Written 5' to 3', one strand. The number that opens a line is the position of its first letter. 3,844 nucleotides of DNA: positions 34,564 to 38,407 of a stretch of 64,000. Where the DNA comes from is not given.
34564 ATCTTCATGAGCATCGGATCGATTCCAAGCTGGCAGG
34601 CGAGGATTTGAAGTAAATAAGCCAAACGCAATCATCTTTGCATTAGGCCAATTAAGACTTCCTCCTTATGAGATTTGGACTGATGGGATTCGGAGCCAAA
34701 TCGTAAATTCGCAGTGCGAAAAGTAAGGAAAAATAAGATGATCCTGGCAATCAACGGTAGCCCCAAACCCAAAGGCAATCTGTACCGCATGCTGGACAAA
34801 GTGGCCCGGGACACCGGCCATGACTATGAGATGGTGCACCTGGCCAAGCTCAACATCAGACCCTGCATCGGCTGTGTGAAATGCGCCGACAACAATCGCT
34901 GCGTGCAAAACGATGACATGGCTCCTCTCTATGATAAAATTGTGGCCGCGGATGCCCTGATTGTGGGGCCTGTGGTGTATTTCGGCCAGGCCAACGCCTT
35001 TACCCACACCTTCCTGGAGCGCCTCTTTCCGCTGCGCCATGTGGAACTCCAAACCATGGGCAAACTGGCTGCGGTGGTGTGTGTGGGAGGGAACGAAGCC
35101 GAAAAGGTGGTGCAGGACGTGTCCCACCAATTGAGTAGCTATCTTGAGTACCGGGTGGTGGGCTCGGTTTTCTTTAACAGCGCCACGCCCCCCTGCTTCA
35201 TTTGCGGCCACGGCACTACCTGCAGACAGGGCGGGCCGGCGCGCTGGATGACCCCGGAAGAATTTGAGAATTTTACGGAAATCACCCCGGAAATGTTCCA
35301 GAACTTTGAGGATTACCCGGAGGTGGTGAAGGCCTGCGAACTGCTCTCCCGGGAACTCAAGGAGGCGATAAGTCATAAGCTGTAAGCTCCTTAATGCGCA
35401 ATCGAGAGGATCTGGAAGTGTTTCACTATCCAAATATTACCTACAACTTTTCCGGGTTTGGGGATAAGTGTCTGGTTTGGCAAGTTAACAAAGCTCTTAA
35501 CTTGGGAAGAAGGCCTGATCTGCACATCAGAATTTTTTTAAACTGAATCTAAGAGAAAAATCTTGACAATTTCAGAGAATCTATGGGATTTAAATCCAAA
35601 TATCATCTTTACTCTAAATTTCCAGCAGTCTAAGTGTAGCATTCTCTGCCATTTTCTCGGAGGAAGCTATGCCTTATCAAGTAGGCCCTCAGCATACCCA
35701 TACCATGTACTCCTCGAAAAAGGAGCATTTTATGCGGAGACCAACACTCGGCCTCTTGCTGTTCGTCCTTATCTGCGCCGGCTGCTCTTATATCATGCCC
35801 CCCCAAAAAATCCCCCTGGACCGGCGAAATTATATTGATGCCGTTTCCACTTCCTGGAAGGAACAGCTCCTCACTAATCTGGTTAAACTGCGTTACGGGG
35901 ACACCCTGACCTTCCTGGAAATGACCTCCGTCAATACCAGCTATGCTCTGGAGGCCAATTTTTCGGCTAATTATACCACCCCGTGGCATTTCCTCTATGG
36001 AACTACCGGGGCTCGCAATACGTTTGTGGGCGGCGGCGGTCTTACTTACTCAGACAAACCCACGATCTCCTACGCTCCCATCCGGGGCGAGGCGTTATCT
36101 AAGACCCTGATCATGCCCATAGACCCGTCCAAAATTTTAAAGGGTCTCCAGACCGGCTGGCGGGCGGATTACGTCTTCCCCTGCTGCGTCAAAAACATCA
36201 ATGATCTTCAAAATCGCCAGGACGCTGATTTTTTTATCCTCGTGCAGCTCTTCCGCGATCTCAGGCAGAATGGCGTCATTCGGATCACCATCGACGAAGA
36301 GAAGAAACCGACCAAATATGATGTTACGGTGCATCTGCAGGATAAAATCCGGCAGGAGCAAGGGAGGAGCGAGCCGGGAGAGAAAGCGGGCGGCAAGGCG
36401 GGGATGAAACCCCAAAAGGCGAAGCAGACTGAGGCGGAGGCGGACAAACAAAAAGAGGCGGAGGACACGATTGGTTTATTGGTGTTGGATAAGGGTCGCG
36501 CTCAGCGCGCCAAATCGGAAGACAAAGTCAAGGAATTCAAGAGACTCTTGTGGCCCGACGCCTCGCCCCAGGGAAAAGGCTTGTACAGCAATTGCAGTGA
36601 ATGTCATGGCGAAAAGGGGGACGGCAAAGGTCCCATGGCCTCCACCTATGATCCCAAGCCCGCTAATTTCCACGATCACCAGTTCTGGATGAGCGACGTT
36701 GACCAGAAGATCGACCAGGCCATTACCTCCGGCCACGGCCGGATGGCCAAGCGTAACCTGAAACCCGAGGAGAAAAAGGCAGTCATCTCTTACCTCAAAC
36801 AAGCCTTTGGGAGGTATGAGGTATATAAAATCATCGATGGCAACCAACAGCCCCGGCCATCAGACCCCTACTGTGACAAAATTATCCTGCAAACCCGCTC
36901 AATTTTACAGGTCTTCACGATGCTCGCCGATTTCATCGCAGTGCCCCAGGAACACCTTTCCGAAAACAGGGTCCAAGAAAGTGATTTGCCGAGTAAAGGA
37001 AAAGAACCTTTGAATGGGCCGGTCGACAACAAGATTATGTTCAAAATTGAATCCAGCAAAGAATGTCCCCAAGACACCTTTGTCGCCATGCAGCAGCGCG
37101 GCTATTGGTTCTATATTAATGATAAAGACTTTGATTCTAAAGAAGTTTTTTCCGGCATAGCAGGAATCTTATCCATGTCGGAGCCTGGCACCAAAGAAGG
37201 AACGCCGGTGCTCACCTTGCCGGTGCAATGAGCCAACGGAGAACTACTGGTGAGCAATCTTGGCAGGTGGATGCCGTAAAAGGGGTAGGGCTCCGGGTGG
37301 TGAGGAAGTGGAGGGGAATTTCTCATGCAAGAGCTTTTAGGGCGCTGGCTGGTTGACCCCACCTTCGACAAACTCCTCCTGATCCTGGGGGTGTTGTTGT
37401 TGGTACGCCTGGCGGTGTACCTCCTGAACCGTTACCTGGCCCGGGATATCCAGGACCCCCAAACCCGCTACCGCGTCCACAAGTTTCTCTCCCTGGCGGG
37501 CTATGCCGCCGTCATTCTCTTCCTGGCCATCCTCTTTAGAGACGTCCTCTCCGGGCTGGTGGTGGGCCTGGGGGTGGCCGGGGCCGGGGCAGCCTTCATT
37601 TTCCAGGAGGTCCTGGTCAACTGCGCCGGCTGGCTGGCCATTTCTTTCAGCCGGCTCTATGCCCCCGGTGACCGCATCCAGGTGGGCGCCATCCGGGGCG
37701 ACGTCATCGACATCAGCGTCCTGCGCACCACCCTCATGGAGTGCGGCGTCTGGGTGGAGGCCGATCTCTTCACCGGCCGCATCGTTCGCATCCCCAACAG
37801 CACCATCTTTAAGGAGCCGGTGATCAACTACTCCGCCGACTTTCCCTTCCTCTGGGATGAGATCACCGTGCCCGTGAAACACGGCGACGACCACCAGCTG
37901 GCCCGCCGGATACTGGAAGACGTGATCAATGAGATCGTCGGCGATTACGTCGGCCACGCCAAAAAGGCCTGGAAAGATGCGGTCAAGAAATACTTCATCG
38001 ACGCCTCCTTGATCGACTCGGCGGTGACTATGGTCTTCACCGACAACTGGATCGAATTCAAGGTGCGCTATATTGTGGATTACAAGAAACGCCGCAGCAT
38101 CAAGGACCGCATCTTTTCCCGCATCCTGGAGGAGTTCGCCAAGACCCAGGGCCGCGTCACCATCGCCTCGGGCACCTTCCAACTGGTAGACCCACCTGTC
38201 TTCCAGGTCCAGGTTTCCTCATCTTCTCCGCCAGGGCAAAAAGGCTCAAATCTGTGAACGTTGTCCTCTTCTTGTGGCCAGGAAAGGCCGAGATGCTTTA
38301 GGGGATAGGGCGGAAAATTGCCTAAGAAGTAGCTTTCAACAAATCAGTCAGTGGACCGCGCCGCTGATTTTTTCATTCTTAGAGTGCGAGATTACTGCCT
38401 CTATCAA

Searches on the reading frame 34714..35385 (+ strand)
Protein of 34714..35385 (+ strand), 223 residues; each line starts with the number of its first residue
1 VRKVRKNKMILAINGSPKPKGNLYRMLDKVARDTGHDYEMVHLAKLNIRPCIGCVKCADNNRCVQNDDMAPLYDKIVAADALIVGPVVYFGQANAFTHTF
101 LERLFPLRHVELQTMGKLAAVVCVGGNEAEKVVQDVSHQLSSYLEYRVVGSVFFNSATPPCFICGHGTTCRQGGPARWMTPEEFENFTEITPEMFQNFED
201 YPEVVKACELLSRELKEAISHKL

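Call 22: search_protein_families(library=pfam, proteins=[window:34714-35385:+], max_evalue=0.01)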
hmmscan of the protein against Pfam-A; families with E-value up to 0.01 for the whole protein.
window:34714-35385:+ (223 aa): 1 family
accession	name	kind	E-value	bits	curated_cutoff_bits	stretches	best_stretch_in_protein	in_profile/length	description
PF03358.20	FMN_red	-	5.9e-20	71.8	24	1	10-155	3-146/152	NADPH-dependent FMN reductase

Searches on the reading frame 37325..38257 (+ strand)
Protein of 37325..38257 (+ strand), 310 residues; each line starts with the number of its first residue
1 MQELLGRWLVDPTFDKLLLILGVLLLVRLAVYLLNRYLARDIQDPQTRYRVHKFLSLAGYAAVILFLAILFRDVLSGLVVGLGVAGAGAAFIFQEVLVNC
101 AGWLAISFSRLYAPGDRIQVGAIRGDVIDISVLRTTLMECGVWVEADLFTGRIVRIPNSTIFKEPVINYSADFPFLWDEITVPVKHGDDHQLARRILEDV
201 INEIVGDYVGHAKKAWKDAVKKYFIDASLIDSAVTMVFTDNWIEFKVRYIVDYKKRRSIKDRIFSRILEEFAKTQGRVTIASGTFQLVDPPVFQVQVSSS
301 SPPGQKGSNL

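Call 8: search_protein_families(library=pfam, proteins=[window:37325-38257:+], max_evalue=0.01)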
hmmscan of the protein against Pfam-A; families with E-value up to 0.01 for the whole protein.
window:37325-38257:+ (310 aa): 1 family
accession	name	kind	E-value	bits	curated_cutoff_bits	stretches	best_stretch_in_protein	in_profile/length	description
PF00924.24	MS_channel_2nd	-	2.6e-12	47.1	20.2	1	96-170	2-67/68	Mechanosensitive ion channel, beta-domain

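Call 13: find_encoding_contigs(protein=window:37325-38257:+, flank=10000, max_places=10)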
Protein window:37325-38257:+ (310 aa): no gene with exactly this product is on record in the collection.
